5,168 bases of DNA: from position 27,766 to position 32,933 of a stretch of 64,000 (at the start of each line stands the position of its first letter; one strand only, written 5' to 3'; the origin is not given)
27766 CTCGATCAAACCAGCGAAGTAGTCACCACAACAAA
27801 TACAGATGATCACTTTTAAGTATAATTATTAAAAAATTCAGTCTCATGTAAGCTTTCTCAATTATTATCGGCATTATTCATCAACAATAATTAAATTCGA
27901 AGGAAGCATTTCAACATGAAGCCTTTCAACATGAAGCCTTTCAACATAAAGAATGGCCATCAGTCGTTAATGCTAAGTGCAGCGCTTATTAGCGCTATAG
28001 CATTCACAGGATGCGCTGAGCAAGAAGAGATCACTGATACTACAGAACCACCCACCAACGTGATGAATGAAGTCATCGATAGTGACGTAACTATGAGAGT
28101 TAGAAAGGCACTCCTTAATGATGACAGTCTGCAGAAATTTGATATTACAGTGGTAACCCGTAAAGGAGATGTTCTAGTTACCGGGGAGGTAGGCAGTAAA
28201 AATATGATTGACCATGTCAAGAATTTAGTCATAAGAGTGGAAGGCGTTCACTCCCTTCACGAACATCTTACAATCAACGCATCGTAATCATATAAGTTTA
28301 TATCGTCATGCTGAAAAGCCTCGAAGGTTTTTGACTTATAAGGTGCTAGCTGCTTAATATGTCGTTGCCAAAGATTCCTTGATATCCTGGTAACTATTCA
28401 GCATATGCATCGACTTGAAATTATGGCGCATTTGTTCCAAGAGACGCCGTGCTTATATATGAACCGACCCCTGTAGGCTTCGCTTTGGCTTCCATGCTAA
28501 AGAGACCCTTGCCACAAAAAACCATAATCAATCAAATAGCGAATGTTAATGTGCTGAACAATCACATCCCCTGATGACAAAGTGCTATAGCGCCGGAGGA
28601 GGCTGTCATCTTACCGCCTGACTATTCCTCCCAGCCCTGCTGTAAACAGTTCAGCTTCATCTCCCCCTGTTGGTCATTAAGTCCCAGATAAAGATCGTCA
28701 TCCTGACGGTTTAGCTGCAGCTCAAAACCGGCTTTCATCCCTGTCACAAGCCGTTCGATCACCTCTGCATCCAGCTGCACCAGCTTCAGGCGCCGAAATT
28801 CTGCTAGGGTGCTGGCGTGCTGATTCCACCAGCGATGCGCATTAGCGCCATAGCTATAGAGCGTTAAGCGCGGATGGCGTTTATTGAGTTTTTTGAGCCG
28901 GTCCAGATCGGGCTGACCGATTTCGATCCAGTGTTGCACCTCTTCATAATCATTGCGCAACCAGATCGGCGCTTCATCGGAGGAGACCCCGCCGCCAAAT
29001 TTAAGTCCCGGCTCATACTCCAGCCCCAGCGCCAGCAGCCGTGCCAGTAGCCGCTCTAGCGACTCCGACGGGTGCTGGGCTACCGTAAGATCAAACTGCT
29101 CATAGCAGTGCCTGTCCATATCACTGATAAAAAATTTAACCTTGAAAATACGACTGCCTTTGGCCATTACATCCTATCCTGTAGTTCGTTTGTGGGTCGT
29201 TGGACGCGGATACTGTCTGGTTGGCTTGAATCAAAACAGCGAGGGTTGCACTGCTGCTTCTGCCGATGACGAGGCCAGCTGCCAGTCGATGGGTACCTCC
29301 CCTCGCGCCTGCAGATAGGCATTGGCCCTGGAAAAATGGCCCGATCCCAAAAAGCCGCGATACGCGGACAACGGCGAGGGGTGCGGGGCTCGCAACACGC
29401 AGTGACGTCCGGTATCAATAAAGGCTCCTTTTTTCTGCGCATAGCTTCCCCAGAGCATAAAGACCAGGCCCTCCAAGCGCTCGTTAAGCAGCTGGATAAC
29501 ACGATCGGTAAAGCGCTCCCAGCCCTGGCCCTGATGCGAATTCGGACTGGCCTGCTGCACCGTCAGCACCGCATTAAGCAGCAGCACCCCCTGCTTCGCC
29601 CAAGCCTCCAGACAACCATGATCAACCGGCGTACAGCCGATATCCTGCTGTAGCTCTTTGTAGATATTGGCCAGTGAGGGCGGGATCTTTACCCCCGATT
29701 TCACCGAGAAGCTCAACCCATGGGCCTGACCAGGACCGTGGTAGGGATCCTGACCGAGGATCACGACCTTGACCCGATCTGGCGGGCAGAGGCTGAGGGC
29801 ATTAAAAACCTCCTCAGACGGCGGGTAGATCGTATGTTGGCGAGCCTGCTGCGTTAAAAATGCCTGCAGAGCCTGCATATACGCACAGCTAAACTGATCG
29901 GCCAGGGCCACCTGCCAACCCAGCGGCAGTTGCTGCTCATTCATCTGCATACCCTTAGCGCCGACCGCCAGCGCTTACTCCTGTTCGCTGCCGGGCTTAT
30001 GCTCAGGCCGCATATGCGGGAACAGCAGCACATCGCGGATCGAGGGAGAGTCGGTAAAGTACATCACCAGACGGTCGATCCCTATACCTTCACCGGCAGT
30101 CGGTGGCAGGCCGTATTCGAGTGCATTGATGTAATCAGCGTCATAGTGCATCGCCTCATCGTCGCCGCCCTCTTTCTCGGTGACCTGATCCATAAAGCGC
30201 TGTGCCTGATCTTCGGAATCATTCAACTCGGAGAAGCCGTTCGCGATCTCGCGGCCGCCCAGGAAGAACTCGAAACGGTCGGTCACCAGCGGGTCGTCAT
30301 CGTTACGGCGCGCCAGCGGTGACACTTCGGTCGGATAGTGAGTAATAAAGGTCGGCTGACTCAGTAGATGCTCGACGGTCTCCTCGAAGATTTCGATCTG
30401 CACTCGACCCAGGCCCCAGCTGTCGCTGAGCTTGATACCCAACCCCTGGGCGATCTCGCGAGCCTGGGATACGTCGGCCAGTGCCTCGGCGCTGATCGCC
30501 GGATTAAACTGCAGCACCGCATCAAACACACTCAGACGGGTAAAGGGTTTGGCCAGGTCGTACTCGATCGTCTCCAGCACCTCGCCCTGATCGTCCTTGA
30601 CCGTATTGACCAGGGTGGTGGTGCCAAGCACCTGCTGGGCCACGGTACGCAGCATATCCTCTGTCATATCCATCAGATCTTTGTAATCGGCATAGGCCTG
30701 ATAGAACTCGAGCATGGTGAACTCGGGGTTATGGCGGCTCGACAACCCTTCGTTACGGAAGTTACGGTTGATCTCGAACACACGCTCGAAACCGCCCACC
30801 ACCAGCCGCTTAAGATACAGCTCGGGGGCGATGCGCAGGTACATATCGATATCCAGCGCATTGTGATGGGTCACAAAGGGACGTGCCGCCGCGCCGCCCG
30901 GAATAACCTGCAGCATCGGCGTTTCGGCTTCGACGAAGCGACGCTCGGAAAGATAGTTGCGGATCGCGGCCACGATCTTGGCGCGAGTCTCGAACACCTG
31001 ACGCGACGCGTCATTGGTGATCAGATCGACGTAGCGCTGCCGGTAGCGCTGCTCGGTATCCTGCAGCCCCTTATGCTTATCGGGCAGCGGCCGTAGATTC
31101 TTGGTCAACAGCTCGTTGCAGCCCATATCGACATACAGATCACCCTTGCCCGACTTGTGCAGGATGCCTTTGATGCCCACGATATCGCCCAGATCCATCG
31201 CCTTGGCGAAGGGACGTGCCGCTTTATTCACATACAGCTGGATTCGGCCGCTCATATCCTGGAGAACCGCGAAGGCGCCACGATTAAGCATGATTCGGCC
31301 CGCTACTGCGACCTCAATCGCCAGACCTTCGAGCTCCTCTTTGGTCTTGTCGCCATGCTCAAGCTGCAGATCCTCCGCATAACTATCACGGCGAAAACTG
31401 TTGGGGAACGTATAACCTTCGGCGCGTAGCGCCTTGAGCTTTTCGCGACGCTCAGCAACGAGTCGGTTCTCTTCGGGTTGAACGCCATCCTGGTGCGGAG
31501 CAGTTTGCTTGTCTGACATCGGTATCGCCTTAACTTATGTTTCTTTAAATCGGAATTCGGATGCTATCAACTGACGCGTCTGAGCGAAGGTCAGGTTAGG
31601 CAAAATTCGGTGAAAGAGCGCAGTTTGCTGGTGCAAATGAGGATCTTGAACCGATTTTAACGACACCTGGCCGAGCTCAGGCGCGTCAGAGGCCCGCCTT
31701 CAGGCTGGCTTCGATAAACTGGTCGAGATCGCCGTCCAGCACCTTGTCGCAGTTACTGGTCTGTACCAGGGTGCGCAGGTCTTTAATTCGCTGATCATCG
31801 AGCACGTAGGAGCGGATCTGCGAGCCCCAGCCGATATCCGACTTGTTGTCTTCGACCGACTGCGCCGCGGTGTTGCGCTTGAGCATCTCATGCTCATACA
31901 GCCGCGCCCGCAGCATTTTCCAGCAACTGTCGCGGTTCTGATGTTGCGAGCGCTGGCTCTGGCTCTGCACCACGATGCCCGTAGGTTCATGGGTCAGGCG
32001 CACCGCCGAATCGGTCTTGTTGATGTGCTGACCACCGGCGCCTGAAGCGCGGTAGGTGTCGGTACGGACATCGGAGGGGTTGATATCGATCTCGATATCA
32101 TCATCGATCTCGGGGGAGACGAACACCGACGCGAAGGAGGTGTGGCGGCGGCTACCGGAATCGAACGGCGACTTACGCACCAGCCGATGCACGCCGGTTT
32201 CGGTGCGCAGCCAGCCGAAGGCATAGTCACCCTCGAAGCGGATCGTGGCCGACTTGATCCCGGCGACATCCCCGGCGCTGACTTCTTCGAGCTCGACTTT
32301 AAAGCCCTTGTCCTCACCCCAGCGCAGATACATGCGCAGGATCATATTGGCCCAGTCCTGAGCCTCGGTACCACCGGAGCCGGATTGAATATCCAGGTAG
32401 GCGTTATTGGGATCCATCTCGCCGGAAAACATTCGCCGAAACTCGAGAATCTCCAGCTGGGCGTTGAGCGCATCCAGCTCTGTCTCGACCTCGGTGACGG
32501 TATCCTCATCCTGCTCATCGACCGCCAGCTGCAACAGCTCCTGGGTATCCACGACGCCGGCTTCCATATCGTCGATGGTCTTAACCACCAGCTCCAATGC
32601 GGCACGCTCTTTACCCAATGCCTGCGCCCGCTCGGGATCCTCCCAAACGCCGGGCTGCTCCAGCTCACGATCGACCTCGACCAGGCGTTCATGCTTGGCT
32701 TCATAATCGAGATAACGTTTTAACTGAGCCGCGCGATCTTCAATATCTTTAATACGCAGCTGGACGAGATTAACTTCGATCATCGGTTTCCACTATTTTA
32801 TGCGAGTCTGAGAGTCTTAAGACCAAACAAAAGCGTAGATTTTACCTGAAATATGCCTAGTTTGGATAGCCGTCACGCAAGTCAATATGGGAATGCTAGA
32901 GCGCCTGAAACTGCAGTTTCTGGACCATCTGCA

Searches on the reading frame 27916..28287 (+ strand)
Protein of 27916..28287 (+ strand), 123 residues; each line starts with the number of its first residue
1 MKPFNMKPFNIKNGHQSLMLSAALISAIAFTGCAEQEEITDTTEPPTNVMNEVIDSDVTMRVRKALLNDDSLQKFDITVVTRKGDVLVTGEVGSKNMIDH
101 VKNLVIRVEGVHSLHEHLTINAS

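Call 75: search_protein_families(library=pfam, proteins=[window:27916-28287:+], max_evalue=0.00001)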
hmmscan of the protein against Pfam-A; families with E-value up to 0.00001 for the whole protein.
window:27916-28287:+ (123 aa): 1 family
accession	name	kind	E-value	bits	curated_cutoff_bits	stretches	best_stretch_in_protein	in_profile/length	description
PF04972.22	BON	-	1e-12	48.6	27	1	55-121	2-68/69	BON domain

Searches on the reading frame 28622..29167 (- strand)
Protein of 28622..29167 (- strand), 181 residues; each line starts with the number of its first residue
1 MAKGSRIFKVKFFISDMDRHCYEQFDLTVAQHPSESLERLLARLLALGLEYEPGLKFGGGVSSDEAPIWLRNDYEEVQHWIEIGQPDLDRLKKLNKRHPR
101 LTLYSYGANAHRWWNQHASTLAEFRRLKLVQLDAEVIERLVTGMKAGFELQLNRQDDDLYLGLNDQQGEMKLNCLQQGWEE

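Call 75: search_protein_families(library=pfam, proteins=[window:28622-29167:-], max_evalue=0.00001)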
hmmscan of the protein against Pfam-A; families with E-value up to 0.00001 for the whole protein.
window:28622-29167:- (181 aa): 1 family
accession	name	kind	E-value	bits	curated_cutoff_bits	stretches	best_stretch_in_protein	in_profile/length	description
PF07152.18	YaeQ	-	7.4e-50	169.4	25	1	1-170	1-171/173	YaeQ protein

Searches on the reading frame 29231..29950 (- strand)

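Call 75: search_protein_families(library=pfam, proteins=[window:29231-29950:-], max_evalue=0.00001)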
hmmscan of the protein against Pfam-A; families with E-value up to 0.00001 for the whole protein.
window:29231-29950:- (239 aa): 1 family
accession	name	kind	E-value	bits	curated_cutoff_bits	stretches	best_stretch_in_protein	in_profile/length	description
PF03167.25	UDG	-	4.4e-19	69.4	24.3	1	54-214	3-141/141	Uracil DNA glycosylase superfamily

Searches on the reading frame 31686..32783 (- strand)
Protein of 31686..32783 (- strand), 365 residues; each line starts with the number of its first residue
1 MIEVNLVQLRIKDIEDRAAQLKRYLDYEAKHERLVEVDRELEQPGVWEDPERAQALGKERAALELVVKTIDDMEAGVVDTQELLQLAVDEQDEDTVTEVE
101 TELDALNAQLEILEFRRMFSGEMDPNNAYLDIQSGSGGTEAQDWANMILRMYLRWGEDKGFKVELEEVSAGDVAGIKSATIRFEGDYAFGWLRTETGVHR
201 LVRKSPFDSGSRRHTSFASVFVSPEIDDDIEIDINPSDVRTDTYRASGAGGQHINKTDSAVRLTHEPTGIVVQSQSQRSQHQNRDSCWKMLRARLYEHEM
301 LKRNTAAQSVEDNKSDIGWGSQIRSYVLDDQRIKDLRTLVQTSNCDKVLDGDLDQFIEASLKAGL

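Call 75: search_protein_families(library=pfam, proteins=[window:31686-32783:-], max_evalue=0.00001)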
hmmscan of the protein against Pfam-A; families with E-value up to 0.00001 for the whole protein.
window:31686-32783:- (365 aa): 2 families
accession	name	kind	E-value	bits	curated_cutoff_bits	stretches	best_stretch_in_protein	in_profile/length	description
PF03462.23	PCRF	-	8.6e-55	186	24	1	31-220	2-194/194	PCRF domain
PF00472.26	RF-1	-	6.4e-41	139.4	35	1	228-337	1-116/116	RF-1 domain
